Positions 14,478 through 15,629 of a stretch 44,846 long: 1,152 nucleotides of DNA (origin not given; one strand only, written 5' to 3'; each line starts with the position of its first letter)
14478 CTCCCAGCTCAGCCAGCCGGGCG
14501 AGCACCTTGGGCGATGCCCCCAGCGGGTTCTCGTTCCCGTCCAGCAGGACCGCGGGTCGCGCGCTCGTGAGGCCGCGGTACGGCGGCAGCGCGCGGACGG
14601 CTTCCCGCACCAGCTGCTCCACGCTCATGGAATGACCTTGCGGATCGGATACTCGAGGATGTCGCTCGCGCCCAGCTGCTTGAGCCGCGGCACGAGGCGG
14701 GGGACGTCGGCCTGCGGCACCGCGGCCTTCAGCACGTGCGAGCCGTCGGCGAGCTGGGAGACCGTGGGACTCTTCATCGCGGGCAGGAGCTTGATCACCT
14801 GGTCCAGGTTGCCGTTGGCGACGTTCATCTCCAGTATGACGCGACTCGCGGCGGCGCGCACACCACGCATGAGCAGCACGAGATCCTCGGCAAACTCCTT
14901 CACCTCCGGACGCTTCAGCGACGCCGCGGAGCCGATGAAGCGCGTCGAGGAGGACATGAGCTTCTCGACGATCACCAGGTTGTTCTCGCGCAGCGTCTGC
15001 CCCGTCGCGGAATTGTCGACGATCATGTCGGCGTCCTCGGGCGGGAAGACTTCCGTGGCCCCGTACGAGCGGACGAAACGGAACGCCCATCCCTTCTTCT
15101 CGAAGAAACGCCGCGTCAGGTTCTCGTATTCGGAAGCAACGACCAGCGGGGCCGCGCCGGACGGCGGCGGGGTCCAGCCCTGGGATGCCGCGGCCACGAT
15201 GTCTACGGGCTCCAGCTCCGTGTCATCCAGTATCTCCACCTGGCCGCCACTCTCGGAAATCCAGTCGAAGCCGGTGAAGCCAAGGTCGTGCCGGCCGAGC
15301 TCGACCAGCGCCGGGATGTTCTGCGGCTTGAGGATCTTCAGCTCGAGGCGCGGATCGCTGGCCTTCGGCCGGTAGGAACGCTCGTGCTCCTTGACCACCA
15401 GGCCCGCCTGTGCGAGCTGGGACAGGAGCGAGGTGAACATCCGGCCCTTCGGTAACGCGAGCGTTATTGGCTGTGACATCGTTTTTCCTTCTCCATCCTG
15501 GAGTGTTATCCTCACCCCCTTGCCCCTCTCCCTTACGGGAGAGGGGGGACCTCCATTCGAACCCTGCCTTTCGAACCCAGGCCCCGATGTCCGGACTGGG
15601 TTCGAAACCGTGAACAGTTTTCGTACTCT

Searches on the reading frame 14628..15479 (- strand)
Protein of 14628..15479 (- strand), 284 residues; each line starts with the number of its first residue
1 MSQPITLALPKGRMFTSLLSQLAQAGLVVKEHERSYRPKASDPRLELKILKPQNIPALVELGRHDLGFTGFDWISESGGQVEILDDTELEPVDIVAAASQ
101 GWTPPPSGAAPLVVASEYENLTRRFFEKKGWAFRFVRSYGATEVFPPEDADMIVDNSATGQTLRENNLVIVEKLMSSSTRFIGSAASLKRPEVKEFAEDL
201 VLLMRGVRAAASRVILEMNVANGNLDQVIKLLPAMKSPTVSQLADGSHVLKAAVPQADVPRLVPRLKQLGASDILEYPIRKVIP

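Call 10: find_related_loci(query=window:14628-15479:-, collection=genome_contigs, flank=1500)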
Query window:14628-15479:- (284 aa) in genome_contigs; peptide patterns used: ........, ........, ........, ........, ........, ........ (x = any residue, [..] = any of these).
230 stretches matched a pattern; 69 encode a relative of the query (tblastn E <= 1e-3); 69 distinct loci.
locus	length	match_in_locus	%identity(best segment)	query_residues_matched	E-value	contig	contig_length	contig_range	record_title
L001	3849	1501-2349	81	2-284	2e-155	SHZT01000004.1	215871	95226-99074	MAG: Gemmatimonadetes bacterium isolate Baikal-deep-G155 BACOMB-C64, whole genome shotgun sequence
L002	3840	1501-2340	54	5-283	4e-87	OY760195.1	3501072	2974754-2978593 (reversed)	MAG: uncultured Holophaga sp. isolate 19663c38-e6f5-42a8-8268-146037a524bf genome assembly, chromosome: 1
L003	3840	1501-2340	53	5-283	5e-87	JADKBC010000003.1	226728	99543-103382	MAG: Holophaga sp. isolate Mari_18-Q3-R65-66_MAXAC.049 tig00004594-10-2285020, whole genome shotgun sequence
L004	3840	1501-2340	49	5-283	7e-87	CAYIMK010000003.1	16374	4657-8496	MAG TPA_asm: Candidatus Micrarchaeota archaeon isolate ERP119705_co25_669 genome assembly, contig: NODE_2434_length_1637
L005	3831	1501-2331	53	3-283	9e-87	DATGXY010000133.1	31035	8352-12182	MAG TPA_asm: Holophaga sp. isolate SMAG_U10621 k141_256935, whole genome shotgun sequence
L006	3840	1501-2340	47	5-283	1e-86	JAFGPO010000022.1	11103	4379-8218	MAG: candidate division WOR-3 bacterium isolate Zod_Metabat.699 k87_1725276, whole genome shotgun sequence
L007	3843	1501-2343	51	5-283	4e-86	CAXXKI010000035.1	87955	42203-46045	MAG: Phycisphaerae bacterium isolate bd3be242-9aa2-4165-bc29-2748e4656e29 genome assembly, contig: contig_35, whole geno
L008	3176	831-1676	48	3-283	1e-85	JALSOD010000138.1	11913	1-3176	MAG: candidate division WOR-3 bacterium isolate 356-284_metabat1_scaf2bin.094 356-284_scaffold_2944_c1, whole genome sho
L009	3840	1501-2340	52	5-283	4e-85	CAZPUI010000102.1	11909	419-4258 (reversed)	MAG TPA_asm: uncultured Solibacteraceae bacterium isolate SRP302447_co3_52 genome assembly, contig: NODE_15087_length_11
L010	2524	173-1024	48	3-283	2e-85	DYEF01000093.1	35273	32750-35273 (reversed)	MAG TPA_asm: Bdellovibrio sp. isolate Tomsk_43_40 Tomsk_k141_69669, whole genome shotgun sequence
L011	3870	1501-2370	49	5-283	4e-85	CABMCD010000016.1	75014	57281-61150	uncultured archaeon isolate LFW-29 genome assembly, contig: LFW29_23, whole genome shotgun sequence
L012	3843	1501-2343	51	5-283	2e-84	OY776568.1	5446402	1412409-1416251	MAG: Phycisphaerae bacterium isolate 383648cc-b706-4f19-8acf-b8ba9176e0b9 genome assembly, chromosome: 1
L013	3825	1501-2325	52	5-283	1e-84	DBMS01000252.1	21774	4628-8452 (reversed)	MAG TPA_asm: Holophagaceae bacterium UBA692 UBA692_contig_2173, whole genome shotgun sequence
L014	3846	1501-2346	48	3-283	1e-83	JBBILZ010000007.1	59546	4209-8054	MAG: candidate division WOR-3 bacterium isolate SIF170217_bin_220 NODE_362_length_59546_cov_3.11064, whole genome shotgu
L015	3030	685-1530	48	3-283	2e-83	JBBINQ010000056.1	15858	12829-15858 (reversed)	MAG: candidate division WOR-3 bacterium isolate SLS170214_bin_26 NODE_3957_length_15858_cov_14.831108, whole genome shot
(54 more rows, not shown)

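Call 12: find_homologous_proteins(query=window:14628-15479:-, max_evalue=1e-60)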
Query window:14628-15479:- (284 aa): 5572 proteins with E <= 1e-60 among 8000 candidates; the best 120 are listed.
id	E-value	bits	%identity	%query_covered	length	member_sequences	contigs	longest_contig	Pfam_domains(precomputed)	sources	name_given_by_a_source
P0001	1.4e-159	548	88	100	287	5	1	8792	PF01634.24,PF08029.17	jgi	jgi:ATP phosphoribosyltransferase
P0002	7.0e-154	529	84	100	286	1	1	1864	PF01634.24,PF08029.17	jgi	-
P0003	1.7e-153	528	86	99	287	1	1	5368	PF01634.24,PF08029.17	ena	-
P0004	1.9e-152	524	84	99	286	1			PF01634.24,PF08029.17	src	-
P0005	3.6e-151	520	85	99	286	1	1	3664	PF01634.24,PF08029.17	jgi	jgi:ATP phosphoribosyltransferase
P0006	9.7e-151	519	83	100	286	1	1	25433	PF01634.24,PF08029.17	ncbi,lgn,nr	ncbi:MAG: ATP phosphoribosyltransferase [Gemmatimonadetes bacterium]|nr:ATP phosphoribosyltransferas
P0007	6.6e-150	516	82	100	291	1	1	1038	PF01634.24,PF08029.17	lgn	-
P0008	5.0e-148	510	81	100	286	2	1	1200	PF01634.24,PF08029.17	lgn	-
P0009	2.2e-147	508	85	95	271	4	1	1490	PF01634.24,PF08029.17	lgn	-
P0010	1.0e-146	506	82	99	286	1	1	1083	PF01634.24,PF08029.17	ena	-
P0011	1.2e-146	505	82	100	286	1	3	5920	PF01634.24,PF08029.17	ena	-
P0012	7.8e-146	503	81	100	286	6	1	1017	PF01634.24,PF08029.17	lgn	-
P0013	9.1e-146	502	85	95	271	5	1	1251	PF01634.24,PF08029.17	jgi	jgi:ATP phosphoribosyltransferase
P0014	2.7e-145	501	80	99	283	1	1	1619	PF01634.24,PF08029.17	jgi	jgi:ATP phosphoribosyltransferase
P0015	2.9e-145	501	81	100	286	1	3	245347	PF01634.24,PF08029.17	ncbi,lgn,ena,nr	ncbi:MAG: ATP phosphoribosyltransferase [Gemmatimonadetes bacterium]|nr:ATP phosphoribosyltransferas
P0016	3.2e-145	501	81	100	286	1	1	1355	PF01634.24,PF08029.17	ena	-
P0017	3.4e-144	497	81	100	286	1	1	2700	PF01634.24,PF08029.17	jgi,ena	-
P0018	8.0e-143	493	78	100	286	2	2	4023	PF01634.24,PF08029.17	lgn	-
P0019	4.6e-141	487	78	100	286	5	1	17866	PF01634.24,PF08029.17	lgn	-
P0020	7.3e-134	463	74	99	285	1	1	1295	PF01634.24,PF08029.17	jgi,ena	-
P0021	3.5e-133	461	73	100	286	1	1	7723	PF01634.24,PF08029.17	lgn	-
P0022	2.0e-132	459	72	100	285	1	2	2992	PF01634.24,PF08029.17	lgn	-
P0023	1.0e-128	447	72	100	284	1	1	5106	PF01634.24,PF08029.17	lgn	-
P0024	1.3e-128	446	72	100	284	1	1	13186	PF01634.24,PF08029.17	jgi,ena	-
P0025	1.3e-128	446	71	100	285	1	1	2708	PF01634.24,PF08029.17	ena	-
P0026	1.5e-128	446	72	100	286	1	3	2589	PF01634.24,PF08029.17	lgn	-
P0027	1.8e-126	439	71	99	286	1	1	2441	PF01634.24,PF08029.17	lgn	-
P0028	1.8e-125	436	71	99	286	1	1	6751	PF01634.24,PF08029.17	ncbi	-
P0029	5.0e-125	434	70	100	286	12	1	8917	PF01634.24,PF08029.17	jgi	jgi:ATP phosphoribosyltransferase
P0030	8.1e-125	434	71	99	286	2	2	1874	PF01634.24,PF08029.17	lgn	-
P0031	6.6e-124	431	69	99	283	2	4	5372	PF01634.24,PF08029.17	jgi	jgi:ATP phosphoribosyltransferase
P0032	1.3e-123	430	80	86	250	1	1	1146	PF01634.24,PF08029.17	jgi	jgi:ATP phosphoribosyltransferase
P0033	2.8e-123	429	70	100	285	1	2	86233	PF01634.24,PF08029.17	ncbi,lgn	ncbi:MAG: ATP phosphoribosyltransferase [Gemmatimonadales bacterium]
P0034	2.9e-123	429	70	99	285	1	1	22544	PF01634.24,PF08029.17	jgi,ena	-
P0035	4.0e-123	428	69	99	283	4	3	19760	PF01634.24,PF08029.17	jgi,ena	jgi:ATP phosphoribosyltransferase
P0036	1.6e-122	426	70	100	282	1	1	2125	PF01634.24,PF08029.17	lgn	-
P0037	7.9e-122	424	69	99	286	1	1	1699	PF01634.24,PF08029.17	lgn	-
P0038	1.8e-121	423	69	99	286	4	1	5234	PF01634.24,PF08029.17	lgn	-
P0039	3.5e-120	419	67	99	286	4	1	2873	PF01634.24,PF08029.17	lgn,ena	-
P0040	5.5e-120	418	71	95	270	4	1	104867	PF01634.24,PF08029.17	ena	-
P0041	8.1e-120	417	68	99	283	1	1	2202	PF01634.24,PF08029.17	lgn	-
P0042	5.9e-115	401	65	99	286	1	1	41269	PF01634.24,PF08029.17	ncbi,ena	-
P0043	8.1e-106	371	65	99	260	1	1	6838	PF01634.24,PF08029.17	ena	-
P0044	2.4e-94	334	91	61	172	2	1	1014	PF01634.24,PF08029.17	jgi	jgi:ATP phosphoribosyltransferase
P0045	6.2e-93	329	79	67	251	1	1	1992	PF01634.24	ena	-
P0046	1.7e-89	318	54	100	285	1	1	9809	PF01634.24,PF08029.17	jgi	jgi:ATP phosphoribosyltransferase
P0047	3.1e-86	307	53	99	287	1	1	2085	PF01634.24,PF08029.17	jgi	jgi:ATP phosphoribosyltransferase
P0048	3.4e-86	307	55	97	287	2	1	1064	PF01634.24,PF08029.17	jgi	-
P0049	1.8e-85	305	54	98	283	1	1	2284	PF01634.24,PF08029.17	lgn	-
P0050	2.2e-85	305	53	99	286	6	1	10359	PF01634.24,PF08029.17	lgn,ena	-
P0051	5.1e-85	303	55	99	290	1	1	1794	PF01634.24,PF08029.17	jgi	jgi:ATP phosphoribosyltransferase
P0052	5.8e-85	303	53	99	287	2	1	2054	PF01634.24,PF08029.17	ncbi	-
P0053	5.9e-85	303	53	99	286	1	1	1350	PF01634.24,PF08029.17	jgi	jgi:ATP phosphoribosyltransferase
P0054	1.0e-84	302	50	98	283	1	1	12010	PF01634.24,PF08029.17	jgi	jgi:ATP phosphoribosyltransferase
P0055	1.2e-84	302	55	97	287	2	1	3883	PF01634.24,PF08029.17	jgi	jgi:ATP phosphoribosyltransferase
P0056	1.7e-84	302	54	100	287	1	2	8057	PF01634.24,PF08029.17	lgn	-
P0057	2.5e-84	301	53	100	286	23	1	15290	PF01634.24,PF08029.17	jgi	jgi:ATP phosphoribosyltransferase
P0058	3.3e-84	301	55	98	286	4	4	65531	PF01634.24,PF08029.17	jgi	-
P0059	3.3e-84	301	52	99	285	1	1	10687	PF01634.24,PF08029.17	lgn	-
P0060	3.8e-84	300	51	100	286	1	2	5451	PF01634.24,PF08029.17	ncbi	-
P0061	4.7e-84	300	53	99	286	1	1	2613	PF01634.24,PF08029.17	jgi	jgi:ATP phosphoribosyltransferase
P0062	5.7e-84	300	53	100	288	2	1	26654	PF01634.24,PF08029.17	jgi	-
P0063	6.0e-84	300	54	99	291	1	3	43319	PF01634.24,PF08029.17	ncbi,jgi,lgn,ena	-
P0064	8.8e-84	299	54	98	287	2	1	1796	PF01634.24,PF08029.17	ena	-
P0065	9.2e-84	299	53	100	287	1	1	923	PF01634.24,PF08029.17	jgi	-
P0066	1.1e-83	299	51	100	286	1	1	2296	PF01634.24,PF08029.17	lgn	-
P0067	1.3e-83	299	52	99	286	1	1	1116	PF01634.24,PF08029.17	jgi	jgi:ATP phosphoribosyltransferase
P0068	1.4e-83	299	52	98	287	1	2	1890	PF01634.24,PF08029.17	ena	-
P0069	1.7e-83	298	49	99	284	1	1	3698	PF01634.24,PF08029.17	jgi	jgi:ATP phosphoribosyltransferase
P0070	2.0e-83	298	53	100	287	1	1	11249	PF01634.24,PF08029.17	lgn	-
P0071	2.4e-83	298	51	99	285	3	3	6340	PF01634.24,PF08029.17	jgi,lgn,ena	-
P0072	2.6e-83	298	51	98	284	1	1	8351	PF01634.24,PF08029.17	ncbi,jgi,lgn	-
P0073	2.6e-83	298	51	100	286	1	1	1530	PF01634.24,PF08029.17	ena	-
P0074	4.1e-83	297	49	99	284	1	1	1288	PF01634.24,PF08029.17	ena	-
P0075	4.2e-83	297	55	99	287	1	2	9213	PF01634.24,PF08029.17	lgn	-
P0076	5.2e-83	297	53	99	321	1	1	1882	PF01634.24,PF08029.17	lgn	-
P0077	1.0e-82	296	53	99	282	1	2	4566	PF01634.24,PF08029.17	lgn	-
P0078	1.3e-82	295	52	100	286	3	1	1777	PF01634.24,PF08029.17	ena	-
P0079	1.3e-82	295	55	95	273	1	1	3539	PF01634.24,PF08029.17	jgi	jgi:ATP phosphoribosyltransferase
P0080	1.5e-82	295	50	100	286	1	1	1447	PF01634.24,PF08029.17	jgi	jgi:ATP phosphoribosyltransferase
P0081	1.6e-82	295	53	99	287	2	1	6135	PF01634.24,PF08029.17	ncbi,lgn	-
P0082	1.8e-82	295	52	98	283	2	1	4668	PF01634.24,PF08029.17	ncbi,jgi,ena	-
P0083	1.8e-82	295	52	100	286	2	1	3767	PF01634.24,PF08029.17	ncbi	-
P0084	2.1e-82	295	49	99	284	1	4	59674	PF01634.24,PF08029.17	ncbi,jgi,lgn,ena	jgi:ATP phosphoribosyltransferase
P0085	2.2e-82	295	53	99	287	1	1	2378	PF01634.24,PF08029.17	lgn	-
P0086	2.3e-82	295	55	100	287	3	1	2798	PF01634.24,PF08029.17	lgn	-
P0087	2.4e-82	295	52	99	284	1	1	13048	PF01634.24,PF08029.17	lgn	-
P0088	2.7e-82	294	54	99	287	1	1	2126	PF01634.24,PF08029.17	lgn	-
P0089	2.7e-82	294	51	99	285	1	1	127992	PF01634.24,PF08029.17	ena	-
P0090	2.8e-82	294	49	98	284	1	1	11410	PF01634.24,PF08029.17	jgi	jgi:ATP phosphoribosyltransferase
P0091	2.9e-82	294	49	100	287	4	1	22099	PF01634.24,PF08029.17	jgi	-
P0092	3.1e-82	294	53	98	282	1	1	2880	PF01634.24,PF08029.17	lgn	-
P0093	3.6e-82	294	52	98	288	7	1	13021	PF01634.24,PF08029.17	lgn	-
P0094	4.2e-82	294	47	99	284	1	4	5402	PF01634.24,PF08029.17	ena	-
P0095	5.1e-82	293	54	99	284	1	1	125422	PF01634.24,PF08029.17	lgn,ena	-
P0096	5.4e-82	293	50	100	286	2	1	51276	PF01634.24,PF08029.17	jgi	jgi:ATP phosphoribosyltransferase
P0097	5.8e-82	293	50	98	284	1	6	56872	PF01634.24,PF08029.17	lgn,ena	-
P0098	9.1e-82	293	53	98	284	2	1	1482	PF01634.24,PF08029.17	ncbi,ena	-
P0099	9.4e-82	293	52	98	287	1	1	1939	PF01634.24,PF08029.17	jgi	jgi:ATP phosphoribosyltransferase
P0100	1.0e-81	293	52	99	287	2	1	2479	PF01634.24,PF08029.17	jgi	jgi:ATP phosphoribosyltransferase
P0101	1.0e-81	292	51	99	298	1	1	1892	PF01634.24,PF08029.17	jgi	jgi:ATP phosphoribosyltransferase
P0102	1.1e-81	292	54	99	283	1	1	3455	PF01634.24,PF08029.17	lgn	-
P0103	1.2e-81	292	50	100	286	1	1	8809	PF01634.24,PF08029.17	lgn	-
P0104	1.3e-81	292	53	98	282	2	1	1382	PF01634.24,PF08029.17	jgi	jgi:ATP phosphoribosyltransferase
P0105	1.4e-81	292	53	99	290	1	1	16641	PF01634.24,PF08029.17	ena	-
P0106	1.5e-81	292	49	99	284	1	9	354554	PF01634.24,PF08029.17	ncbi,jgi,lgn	jgi:ATP phosphoribosyltransferase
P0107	1.8e-81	292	54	98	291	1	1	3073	PF01634.24,PF08029.17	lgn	-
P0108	2.1e-81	291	53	98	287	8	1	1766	PF01634.24,PF08029.17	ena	-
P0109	2.1e-81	291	51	99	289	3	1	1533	PF01634.24,PF08029.17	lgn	-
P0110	2.5e-81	291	50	100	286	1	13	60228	PF01634.24,PF08029.17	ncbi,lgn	-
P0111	2.5e-81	291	54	98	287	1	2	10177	PF01634.24,PF08029.17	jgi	-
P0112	2.7e-81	291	52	98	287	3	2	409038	PF01634.24,PF08029.17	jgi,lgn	-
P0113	2.9e-81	291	52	100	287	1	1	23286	PF01634.24,PF08029.17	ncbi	-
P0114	3.1e-81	291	50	98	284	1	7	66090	PF01634.24,PF08029.17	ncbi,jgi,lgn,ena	-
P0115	3.3e-81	291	49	98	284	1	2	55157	PF01634.24,PF08029.17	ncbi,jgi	-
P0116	4.0e-81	291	52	98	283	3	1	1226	PF01634.24,PF08029.17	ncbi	-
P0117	4.1e-81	290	50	99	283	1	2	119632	PF01634.24,PF08029.17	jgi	jgi:ATP phosphoribosyltransferase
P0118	4.2e-81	290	50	100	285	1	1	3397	PF01634.24,PF08029.17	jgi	jgi:ATP phosphoribosyltransferase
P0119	4.3e-81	290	50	100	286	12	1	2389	PF01634.24,PF08029.17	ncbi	-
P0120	4.4e-81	290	51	99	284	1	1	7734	PF01634.24,PF08029.17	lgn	-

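Call 15: find_related_loci(query=A1, collection=genome_contigs, flank=1200)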
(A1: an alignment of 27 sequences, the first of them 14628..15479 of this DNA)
Query A1 (284 aa) in genome_contigs; peptide patterns used: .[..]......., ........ (x = any residue, [..] = any of these).
208 stretches matched a pattern; 71 encode a relative of the query (tblastn E <= 1e-3); 71 distinct loci.
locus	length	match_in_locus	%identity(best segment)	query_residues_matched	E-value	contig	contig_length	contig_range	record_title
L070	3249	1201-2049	83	2-284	2e-161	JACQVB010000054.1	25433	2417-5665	MAG: Gemmatimonadetes bacterium isolate NC_groundwater_1452_Ag_S-0.65um_65_21 S_p65_S5_coassembly_k141_748394, whole gen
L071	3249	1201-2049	81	2-284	3e-156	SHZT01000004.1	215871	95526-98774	MAG: Gemmatimonadetes bacterium isolate Baikal-deep-G155 BACOMB-C64, whole genome shotgun sequence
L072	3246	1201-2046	71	2-284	2e-137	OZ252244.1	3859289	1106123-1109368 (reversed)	MAG: Gemmatimonadales bacterium isolate 778196b6-71c8-4481-9959-de3bde75d7a7 genome assembly, chromosome: 1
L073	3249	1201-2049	70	2-284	4e-131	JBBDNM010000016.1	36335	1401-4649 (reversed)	MAG: Gemmatimonadales bacterium isolate LejiaB_67_14 Lejia_B_1399_length_36335_cov_8, whole genome shotgun sequence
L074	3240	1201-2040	51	5-283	7e-81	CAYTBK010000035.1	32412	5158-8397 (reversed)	MAG TPA_asm: uncultured Acidobacteriota bacterium isolate SRP220891_co2_264 genome assembly, contig: NODE_2033_length_32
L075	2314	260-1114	45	2-284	8e-78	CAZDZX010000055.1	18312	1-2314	MAG TPA_asm: uncultured Pirellulaceae bacterium isolate SRP114822_co1_71 genome assembly, contig: NODE_703_length_18312_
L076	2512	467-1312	46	5-284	3e-74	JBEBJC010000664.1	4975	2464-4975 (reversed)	MAG: Myxococcota bacterium isolate SF1_9 NODE_11433_length_4975_cov_4.088392, whole genome shotgun sequence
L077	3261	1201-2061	44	2-284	3e-73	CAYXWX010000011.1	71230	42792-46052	MAG TPA_asm: uncultured Pirellulaceae bacterium isolate SRP268394_co2_17 genome assembly, contig: NODE_404_length_71230_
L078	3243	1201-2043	43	5-283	1e-72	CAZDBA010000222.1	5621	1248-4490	MAG TPA_asm: uncultured Pirellulaceae bacterium isolate binchicken_co258_121 genome assembly, contig: NODE_10932_length_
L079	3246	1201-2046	43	5-284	2e-72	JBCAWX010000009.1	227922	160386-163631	MAG: Planctomycetota bacterium isolate J06554_5 NODE_9_length_227922_cov_19.137664, whole genome shotgun sequence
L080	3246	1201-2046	42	5-284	3e-72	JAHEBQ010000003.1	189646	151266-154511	MAG: Planctomycetaceae bacterium isolate Ww147 NODE_42_length_189646_cov_4.355689, whole genome shotgun sequence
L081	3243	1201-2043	42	5-283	5e-72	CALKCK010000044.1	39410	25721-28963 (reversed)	MAG: uncultured Pirellulaceae bacterium isolate S3_Bin_METABAT__29_sub_1 genome assembly, contig: c_000001120955, whole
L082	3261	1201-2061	43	2-284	8e-72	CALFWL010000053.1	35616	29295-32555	MAG: uncultured Pirellulaceae bacterium isolate H2_Bin_Bin_40_1_1 genome assembly, contig: c_000000307365, whole genome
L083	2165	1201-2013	45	7-275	3e-72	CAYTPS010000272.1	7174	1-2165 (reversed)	MAG TPA_asm: uncultured Pirellulaceae bacterium isolate SRP268394_co2_28 genome assembly, contig: NODE_14850_length_7174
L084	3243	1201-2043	43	5-283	6e-72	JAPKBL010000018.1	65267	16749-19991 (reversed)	MAG: Mariniblastus sp. isolate ANT-37 NODE_158_length_65267_cov_11.183141, whole genome shotgun sequence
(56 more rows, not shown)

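Call 18: find_related_loci(query=A1, collection=metagenome_contigs, flank=1000)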
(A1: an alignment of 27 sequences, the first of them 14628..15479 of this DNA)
Query A1 (284 aa) in metagenome_contigs; peptide patterns used: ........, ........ (x = any residue, [..] = any of these).
487 stretches matched a pattern; 62 encode a relative of the query (tblastn E <= 1e-3); 62 distinct loci.
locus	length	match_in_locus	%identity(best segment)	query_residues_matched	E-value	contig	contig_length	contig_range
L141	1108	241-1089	81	2-284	2e-169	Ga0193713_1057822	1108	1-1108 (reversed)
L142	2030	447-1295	79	2-284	3e-163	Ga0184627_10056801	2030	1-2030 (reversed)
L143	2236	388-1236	78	2-284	1e-160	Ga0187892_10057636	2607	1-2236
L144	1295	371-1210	74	5-284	3e-156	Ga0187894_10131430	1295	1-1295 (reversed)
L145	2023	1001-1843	72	2-284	1e-142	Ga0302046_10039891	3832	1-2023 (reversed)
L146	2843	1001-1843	71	4-284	2e-136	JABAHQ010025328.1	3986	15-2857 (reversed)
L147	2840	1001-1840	69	5-284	1e-133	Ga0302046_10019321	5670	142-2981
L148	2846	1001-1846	70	3-284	8e-133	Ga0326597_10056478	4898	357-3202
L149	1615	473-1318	67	2-283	5e-139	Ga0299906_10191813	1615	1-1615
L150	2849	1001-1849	53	2-283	6e-88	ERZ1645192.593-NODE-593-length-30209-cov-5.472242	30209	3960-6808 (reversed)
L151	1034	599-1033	78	4-148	3e-79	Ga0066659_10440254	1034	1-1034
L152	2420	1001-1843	43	5-283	3e-72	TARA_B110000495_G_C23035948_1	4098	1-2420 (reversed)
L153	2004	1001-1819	47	5-275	6e-74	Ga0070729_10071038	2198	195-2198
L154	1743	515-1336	44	5-275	5e-75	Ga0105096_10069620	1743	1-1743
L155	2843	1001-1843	41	5-283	2e-71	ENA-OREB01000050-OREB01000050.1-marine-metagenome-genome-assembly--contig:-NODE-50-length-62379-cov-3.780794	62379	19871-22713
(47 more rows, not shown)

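Call 36: find_encoding_contigs(protein=P0001, flank=700, max_places=1)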
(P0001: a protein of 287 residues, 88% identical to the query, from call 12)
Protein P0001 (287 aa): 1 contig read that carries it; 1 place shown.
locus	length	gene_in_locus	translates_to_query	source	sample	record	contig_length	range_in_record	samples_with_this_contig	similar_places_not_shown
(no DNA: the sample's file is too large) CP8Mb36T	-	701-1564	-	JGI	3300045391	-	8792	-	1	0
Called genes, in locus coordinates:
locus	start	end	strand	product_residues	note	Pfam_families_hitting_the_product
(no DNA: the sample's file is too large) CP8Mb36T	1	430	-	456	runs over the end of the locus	PF00144:Beta-lactamase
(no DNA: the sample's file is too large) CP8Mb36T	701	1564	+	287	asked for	PF01634:HisG, PF08029:HisG_C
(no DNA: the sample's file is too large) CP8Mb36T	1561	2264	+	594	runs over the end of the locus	PF00155:Aminotran_1_2, PF00702:Hydrolase, PF13419:HAD_2, PF13242:Hydrolase_like (weak)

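Call 37: find_encoding_contigs(protein=P0033, flank=700, max_places=1)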
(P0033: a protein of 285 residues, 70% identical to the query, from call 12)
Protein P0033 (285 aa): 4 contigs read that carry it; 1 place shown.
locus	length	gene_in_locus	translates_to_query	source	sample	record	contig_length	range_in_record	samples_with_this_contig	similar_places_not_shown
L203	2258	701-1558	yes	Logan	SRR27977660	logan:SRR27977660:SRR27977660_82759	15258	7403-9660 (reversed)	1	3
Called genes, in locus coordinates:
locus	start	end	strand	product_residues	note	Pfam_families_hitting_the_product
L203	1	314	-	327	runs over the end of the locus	PF13177:DNA_pol3_delta2, PF00004:AAA (faint)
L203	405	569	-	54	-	-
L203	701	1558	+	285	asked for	PF01634:HisG, PF08029:HisG_C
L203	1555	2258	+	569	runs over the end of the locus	PF00155:Aminotran_1_2, PF00702:Hydrolase, PF13419:HAD_2, PF13242:Hydrolase_like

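Call 38: find_encoding_contigs(protein=P0040, flank=700, max_places=1)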
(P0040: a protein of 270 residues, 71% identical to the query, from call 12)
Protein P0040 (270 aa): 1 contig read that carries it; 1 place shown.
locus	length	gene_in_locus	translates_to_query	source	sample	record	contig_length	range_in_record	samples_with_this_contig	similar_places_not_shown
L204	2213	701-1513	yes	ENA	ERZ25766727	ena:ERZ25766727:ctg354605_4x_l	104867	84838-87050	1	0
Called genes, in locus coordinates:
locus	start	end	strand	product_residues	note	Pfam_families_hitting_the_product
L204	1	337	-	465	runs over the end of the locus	PF00144:Beta-lactamase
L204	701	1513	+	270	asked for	PF01634:HisG, PF08029:HisG_C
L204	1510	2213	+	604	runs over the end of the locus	PF00155:Aminotran_1_2, PF13242:Hydrolase_like (faint), PF00702:Hydrolase, PF13419:HAD_2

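Call 39: find_encoding_contigs(protein=P0042, flank=700, max_places=1)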
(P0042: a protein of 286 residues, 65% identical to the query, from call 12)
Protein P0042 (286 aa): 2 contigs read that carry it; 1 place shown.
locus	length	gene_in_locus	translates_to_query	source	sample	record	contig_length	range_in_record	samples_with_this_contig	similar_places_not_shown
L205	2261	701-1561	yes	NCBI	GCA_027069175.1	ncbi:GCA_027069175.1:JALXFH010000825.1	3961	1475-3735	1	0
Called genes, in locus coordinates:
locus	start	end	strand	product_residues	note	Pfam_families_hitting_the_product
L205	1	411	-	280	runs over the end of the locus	-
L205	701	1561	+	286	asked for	PF01634:HisG, PF08029:HisG_C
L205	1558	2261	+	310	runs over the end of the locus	?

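Call 40: find_encoding_contigs(protein=P0019, flank=700, max_places=1)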
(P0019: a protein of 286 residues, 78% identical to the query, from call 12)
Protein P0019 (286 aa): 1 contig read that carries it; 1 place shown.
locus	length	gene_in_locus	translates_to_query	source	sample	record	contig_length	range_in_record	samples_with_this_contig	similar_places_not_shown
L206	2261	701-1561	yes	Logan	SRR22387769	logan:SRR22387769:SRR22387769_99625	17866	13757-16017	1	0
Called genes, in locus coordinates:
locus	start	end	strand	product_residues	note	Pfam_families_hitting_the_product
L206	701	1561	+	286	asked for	PF01634:HisG, PF08029:HisG_C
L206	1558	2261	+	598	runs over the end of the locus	PF00155:Aminotran_1_2, PF00702:Hydrolase, PF13419:HAD_2, PF13242:Hydrolase_like (weak)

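Call 41: find_encoding_contigs(protein=P0024, flank=700, max_places=1)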
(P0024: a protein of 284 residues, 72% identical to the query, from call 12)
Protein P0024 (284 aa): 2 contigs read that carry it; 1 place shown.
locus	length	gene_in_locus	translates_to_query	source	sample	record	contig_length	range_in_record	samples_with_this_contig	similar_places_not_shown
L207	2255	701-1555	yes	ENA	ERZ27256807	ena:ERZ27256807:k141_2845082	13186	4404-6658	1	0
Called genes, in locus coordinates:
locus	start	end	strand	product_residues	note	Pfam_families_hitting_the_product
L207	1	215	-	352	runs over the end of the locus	PF13177:DNA_pol3_delta2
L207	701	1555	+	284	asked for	PF01634:HisG, PF08029:HisG_C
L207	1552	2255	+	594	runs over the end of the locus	PF00155:Aminotran_1_2, PF00702:Hydrolase, PF12710:HAD (weak), PF13419:HAD_2, PF13242:Hydrolase_like (weak)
